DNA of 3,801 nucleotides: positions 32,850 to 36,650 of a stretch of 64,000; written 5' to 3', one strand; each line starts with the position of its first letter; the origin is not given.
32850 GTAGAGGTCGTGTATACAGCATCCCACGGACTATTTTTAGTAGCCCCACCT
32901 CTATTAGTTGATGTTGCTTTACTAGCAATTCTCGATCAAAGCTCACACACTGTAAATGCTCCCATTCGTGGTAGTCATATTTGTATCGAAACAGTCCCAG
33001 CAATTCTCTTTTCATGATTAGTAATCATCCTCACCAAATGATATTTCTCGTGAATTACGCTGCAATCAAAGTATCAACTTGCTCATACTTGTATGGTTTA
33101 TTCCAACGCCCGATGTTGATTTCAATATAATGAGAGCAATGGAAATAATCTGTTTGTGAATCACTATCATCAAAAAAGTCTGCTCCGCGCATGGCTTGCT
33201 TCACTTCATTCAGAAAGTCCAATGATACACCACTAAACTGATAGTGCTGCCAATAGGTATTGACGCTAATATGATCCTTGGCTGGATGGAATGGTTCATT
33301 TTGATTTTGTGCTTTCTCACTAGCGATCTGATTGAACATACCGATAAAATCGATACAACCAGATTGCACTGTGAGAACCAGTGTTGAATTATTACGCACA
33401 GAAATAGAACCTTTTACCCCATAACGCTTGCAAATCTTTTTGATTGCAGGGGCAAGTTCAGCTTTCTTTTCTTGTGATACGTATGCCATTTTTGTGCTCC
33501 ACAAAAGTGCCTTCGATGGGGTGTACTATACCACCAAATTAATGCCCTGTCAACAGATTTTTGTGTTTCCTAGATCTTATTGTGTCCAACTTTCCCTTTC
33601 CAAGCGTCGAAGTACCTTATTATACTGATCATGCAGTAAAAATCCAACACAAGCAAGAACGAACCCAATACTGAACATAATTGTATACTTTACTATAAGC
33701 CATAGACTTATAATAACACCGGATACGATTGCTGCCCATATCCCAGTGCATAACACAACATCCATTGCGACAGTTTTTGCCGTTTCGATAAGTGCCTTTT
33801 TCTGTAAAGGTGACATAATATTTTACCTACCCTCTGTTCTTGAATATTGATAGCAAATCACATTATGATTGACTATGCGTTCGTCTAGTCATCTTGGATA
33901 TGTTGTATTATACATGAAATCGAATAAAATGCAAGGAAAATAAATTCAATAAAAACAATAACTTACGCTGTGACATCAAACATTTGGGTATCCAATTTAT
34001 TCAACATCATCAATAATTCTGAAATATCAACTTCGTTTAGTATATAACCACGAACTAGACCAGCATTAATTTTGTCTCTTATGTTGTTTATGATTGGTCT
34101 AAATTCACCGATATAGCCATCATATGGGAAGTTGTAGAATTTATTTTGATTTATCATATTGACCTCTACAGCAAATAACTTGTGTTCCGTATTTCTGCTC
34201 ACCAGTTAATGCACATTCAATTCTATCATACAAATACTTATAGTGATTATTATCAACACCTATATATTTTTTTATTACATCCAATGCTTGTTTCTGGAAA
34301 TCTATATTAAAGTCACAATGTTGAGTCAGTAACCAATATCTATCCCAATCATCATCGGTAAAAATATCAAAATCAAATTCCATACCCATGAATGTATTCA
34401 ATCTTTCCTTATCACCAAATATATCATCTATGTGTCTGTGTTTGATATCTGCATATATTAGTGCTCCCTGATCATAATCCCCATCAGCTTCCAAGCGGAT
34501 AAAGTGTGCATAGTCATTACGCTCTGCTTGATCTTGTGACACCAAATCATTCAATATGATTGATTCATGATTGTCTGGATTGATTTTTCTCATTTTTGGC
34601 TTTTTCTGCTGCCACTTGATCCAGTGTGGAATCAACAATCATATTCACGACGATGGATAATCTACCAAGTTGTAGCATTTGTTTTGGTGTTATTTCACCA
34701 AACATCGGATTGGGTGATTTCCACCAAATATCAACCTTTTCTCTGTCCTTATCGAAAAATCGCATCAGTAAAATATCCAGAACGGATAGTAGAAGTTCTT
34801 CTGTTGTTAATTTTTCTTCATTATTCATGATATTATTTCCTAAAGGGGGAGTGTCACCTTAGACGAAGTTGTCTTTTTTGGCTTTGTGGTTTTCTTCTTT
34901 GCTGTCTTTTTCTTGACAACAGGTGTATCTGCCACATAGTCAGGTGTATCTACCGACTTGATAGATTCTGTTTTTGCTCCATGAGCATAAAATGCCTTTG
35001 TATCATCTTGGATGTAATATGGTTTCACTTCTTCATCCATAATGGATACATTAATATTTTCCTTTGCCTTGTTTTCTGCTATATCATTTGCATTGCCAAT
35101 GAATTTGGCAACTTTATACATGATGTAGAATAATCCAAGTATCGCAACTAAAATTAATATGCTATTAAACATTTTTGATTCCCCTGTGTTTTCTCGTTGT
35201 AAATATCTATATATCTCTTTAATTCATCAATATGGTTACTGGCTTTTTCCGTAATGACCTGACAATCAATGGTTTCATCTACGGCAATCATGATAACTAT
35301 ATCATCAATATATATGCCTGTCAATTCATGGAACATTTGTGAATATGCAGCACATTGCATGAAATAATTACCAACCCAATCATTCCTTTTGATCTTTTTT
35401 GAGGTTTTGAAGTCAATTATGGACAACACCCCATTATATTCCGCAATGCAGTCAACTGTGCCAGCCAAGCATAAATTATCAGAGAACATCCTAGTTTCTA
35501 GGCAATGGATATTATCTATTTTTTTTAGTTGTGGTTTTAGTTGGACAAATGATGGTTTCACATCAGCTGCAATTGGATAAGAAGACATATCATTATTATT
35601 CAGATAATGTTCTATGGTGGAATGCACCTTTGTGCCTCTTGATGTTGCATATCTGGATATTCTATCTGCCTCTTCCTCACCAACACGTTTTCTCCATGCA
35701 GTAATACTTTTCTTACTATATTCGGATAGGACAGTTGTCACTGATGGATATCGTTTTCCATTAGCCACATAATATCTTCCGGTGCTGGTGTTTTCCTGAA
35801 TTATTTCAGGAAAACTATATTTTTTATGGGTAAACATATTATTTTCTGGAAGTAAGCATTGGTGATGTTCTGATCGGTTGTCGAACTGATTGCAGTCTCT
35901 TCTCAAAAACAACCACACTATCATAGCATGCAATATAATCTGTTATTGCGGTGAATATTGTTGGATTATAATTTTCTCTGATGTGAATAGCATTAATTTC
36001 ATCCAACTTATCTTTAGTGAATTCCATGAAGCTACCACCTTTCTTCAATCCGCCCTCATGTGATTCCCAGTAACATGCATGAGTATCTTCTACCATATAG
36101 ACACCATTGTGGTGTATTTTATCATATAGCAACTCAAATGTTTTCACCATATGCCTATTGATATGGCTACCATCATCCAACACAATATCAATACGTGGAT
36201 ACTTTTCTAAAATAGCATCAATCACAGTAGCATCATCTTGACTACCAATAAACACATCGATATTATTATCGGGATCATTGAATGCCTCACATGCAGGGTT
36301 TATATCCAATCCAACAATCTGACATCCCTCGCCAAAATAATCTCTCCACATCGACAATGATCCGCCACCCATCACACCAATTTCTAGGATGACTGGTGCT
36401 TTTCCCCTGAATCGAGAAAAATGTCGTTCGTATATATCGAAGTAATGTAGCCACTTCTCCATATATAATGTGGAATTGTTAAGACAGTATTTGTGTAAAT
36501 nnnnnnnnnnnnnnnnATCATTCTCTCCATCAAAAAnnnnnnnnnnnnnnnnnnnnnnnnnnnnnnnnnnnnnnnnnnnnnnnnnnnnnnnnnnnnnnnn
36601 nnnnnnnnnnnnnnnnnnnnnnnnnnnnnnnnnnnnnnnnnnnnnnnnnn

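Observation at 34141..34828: Possible phage-borne DUF2384 (ParS/MbcA-type antitoxin) homologue with an overlapping downstream ORF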

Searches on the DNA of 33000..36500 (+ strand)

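Call 5: search_dna_similar(query=window:33000-36500:+, collection=phages, mode=near, max_rows=20)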
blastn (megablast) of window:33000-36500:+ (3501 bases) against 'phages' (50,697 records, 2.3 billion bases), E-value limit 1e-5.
No match.

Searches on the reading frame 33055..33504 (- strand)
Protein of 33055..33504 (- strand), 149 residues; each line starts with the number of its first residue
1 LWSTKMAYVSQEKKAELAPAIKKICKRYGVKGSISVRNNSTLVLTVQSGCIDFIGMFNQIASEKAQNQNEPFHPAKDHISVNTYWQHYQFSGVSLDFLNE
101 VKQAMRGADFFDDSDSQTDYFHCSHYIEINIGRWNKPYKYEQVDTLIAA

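Call 3: search_protein_families(library=pfam, proteins=[window:33055-33504:-], max_evalue=1)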
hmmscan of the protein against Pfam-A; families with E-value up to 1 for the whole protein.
window:33055-33504:- (149 aa): 1 family
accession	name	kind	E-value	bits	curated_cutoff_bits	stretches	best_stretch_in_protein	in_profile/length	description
PF00497.25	SBP_bac_3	-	0.079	13.2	26.4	1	21-64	29-72/132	Bacterial extracellular solute-binding proteins, family 3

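Call 4: search_protein_families(library=phrogs, proteins=[window:33055-33504:-], max_evalue=0.01)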
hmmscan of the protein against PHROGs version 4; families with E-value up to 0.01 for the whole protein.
window:33055-33504:- (149 aa): 1 family
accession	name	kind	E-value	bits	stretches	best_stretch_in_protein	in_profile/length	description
phrog_10415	-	unknown function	7.4e-35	121.2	1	6-139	1-125/129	-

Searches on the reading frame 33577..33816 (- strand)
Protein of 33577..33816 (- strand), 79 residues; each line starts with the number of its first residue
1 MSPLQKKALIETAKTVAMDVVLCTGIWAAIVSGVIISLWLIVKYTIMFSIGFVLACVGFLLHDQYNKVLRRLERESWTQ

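Call 3: search_protein_families(library=pfam, proteins=[window:33577-33816:-], max_evalue=1)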
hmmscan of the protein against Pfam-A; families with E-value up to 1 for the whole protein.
window:33577-33816:- (79 aa): 1 family
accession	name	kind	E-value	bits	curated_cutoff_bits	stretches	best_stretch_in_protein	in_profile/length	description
PF24432.1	DUF7555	-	0.091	13.2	28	1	15-60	13-57/133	Family of unknown function (DUF7555)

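Call 4: search_protein_families(library=phrogs, proteins=[window:33577-33816:-], max_evalue=0.01)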
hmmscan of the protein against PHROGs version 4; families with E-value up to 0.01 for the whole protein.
window:33577-33816:- (79 aa): 0 families

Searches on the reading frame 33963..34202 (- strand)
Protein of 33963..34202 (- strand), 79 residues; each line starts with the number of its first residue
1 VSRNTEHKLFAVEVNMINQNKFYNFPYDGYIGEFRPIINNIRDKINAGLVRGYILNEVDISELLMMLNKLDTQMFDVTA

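Call 3: search_protein_families(library=pfam, proteins=[window:33963-34202:-], max_evalue=1)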
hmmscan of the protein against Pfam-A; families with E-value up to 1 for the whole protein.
window:33963-34202:- (79 aa): 1 family
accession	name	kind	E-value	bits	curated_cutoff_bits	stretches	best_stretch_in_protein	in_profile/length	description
PF07500.19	TFIIS_M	-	0.0097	16.7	29.2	1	10-66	35-89/114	Transcription factor S-II (TFIIS), central domain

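Call 4: search_protein_families(library=phrogs, proteins=[window:33963-34202:-], max_evalue=0.01)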
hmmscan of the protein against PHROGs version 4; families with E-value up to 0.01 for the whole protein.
window:33963-34202:- (79 aa): 0 families

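Call 12: search_protein_families(library=ncbifam, proteins=[window:33963-34157:-], max_evalue=1)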
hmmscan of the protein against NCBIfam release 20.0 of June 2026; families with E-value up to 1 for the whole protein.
window:33963-34157:- (64 aa): 1 family
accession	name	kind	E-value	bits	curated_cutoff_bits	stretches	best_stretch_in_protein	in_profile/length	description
NF040973.1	restrict_Sau3AI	equivalog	0.13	11.1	300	1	2-43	365-406/475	Sau3AI family type II restriction endonuclease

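Call 13: search_protein_families(library=padloc, proteins=[window:33963-34157:-], max_evalue=1)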
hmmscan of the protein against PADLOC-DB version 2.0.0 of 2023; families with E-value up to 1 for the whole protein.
window:33963-34157:- (64 aa): 0 families

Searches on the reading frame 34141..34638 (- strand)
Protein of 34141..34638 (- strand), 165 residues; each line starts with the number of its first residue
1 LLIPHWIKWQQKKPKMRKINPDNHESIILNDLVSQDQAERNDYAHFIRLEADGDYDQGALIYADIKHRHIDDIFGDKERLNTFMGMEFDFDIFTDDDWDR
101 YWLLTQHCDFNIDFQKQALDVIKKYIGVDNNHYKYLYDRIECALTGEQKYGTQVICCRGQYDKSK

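Call 3: search_protein_families(library=pfam, proteins=[window:34141-34638:-], max_evalue=1)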
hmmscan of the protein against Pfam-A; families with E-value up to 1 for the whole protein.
window:34141-34638:- (165 aa): 1 family
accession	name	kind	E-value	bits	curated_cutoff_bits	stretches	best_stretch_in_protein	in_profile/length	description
PF09722.15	Xre_MbcA_ParS_C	-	0.19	12.2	24.5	0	91-109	4-22/51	Antitoxin Xre/MbcA/ParS C-terminal toxin-binding domain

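Call 4: search_protein_families(library=phrogs, proteins=[window:34141-34638:-], max_evalue=0.01)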
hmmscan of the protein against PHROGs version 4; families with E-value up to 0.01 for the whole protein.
window:34141-34638:- (165 aa): 0 families

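Call 12: search_protein_families(library=ncbifam, proteins=[window:34141-34593:-], max_evalue=1)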
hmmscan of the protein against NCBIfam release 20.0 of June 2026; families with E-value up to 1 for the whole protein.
window:34141-34593:- (150 aa): 0 families

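Call 13: search_protein_families(library=padloc, proteins=[window:34141-34593:-], max_evalue=1)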
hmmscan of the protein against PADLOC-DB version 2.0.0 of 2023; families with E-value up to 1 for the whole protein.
window:34141-34593:- (150 aa): 0 families

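Call 15: find_homologous_proteins(query=window:34141-34593:-, max_evalue=0.01)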
Query window:34141-34593:- (150 aa): 18 proteins with E <= 0.01 among 24 candidates.
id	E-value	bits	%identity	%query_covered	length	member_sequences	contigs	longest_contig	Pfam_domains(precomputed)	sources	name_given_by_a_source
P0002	5.6e-53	197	64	87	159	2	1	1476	-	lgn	-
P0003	2.4e-52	195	64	85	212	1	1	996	-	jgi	jgi:hypothetical protein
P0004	2.2e-49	186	61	85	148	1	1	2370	-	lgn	-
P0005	1.6e-47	179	59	85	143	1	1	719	-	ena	-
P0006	5.7e-47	178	62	85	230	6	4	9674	-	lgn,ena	-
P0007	2.2e-45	173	56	87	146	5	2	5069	-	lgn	-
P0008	9.2e-44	167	55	87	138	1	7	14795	-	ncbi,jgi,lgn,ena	jgi:hypothetical protein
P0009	2.7e-43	166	56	85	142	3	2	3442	-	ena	-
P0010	1.5e-42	163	57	87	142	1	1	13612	-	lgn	-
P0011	2.0e-42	163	55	85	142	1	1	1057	-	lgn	-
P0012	2.0e-42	163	55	86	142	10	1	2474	-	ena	-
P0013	2.8e-40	156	55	87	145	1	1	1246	-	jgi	-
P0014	2.6e-38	150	53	81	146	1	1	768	-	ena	-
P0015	4.7e-37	145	51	91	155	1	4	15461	-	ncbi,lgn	-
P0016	1.7e-36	144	51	90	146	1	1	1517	-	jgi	jgi:hypothetical protein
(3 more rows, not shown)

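Call 31: find_encoding_contigs(protein=P0008, flank=3000, max_places=4)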
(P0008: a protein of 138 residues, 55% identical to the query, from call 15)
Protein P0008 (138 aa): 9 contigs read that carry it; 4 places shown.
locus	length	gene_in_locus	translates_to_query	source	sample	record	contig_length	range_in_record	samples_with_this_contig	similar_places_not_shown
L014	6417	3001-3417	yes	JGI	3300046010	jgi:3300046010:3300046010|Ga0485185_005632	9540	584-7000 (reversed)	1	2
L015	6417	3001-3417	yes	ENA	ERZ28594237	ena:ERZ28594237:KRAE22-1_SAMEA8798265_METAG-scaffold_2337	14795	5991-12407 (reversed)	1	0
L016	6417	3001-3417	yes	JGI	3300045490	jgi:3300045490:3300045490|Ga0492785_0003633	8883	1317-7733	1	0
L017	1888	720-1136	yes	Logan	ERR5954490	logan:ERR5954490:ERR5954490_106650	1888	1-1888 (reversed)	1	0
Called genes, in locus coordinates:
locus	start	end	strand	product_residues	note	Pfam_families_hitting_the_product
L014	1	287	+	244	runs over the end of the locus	PF23872:DUF7227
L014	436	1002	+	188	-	-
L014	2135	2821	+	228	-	-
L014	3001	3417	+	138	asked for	-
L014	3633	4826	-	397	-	PF17338:GP88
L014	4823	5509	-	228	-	-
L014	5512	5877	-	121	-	-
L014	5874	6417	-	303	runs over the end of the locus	-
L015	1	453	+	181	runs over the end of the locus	-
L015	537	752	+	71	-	-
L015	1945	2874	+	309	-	-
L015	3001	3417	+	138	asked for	-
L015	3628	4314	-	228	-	-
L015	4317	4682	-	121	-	-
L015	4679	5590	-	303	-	-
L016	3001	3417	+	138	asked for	-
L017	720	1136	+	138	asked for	-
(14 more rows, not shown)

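Call 32: find_encoding_contigs(protein=P0015, flank=3000, max_places=4)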
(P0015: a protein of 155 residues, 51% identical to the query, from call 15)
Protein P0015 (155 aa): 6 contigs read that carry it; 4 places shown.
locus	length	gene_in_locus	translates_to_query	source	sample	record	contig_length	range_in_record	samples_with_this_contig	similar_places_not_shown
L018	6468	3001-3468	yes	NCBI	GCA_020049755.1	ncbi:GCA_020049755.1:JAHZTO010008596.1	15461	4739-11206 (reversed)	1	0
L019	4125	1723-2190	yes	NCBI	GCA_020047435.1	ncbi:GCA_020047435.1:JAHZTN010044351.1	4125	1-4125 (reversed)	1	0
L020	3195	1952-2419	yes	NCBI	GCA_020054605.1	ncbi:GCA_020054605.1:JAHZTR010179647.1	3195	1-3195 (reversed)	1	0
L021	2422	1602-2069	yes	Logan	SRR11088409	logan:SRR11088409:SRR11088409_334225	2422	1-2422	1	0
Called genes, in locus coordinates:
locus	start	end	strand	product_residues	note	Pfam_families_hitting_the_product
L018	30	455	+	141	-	-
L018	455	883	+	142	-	PF01844:HNH, PF14279:HNH_5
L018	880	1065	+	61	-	-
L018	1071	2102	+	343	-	PF21189:PHA02142, PF09414:RNA_ligase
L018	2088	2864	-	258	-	-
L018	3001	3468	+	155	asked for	-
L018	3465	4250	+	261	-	-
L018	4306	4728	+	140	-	-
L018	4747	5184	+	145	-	PF04940:BLUF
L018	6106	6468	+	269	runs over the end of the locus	PF07460:NUMOD3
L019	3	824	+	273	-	?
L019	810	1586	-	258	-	-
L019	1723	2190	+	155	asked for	-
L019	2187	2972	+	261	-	-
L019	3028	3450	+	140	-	-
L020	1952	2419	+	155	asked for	-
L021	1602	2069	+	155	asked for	-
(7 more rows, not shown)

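Call 46: search_protein_families(library=pfam, alignment_id=A3, max_evalue=0.1)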
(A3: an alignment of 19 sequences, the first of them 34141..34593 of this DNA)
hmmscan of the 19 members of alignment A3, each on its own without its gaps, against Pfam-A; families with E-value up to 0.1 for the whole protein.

A. member 1, window:34141-34593:- (150 aa): 0 families

B. families by the number of members that match (of 19 scanned): 6 families
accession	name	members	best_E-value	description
PF20329.3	DUF6624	1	4.2e-10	Family of unknown function (DUF6624)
PF08725.16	Integrin_b_cyt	1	0.043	Integrin beta cytoplasmic domain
PF20959.2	BibA_N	1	0.052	BibA adhesin stalk domain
PF17310.7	DUF5357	1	0.061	Family of unknown function (DUF5357)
PF07112.16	DUF1368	1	0.066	Protein of unknown function (DUF1368)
PF22266.2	DUF6953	1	0.097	Family of unknown function (DUF6953)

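Call 49: predict_structure(alignment_id=A3)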
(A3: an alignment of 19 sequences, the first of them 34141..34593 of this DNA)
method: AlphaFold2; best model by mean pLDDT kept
length: 150 residues; sequences in the alignment: 19
mean_pLDDT: 89.8   pTM: 0.80
mean pLDDT of the five models: 89.8, 88.8, 88.5, 86.7, 84.9
residues with pLDDT >= 90: 124; 70-90: 10; 50-70: 8; < 50: 8
segments of 3 or more residues with pLDDT < 50: 1-4, 147-150
pLDDT, mean of each block of 10 residues (from residue 1): 62 95 95 93 95 93 96 96 97 94 98 97 93 90 54
secondary structure, 60 per line:
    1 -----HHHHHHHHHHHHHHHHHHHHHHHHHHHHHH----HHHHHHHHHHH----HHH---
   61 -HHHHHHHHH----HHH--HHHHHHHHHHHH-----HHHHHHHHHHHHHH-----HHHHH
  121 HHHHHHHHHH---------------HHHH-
elements in order: H6-35 H40-50 H62-70 H80-91 H97-110 H116-130 H146-149

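Call 52: search_solved_structures(query=A3, max_evalue=1, show_alignments=2)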
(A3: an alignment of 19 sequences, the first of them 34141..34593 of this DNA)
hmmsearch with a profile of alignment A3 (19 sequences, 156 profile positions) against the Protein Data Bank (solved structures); distinct sequences matched with E-value up to 1: 2.
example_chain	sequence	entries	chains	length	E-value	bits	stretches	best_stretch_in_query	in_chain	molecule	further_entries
2reo_A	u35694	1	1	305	0.25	14.3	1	86-107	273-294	Putative sulfotransferase 1C3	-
2h8k_A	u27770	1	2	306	0.26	14.3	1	86-107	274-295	SULT1C3 splice variant d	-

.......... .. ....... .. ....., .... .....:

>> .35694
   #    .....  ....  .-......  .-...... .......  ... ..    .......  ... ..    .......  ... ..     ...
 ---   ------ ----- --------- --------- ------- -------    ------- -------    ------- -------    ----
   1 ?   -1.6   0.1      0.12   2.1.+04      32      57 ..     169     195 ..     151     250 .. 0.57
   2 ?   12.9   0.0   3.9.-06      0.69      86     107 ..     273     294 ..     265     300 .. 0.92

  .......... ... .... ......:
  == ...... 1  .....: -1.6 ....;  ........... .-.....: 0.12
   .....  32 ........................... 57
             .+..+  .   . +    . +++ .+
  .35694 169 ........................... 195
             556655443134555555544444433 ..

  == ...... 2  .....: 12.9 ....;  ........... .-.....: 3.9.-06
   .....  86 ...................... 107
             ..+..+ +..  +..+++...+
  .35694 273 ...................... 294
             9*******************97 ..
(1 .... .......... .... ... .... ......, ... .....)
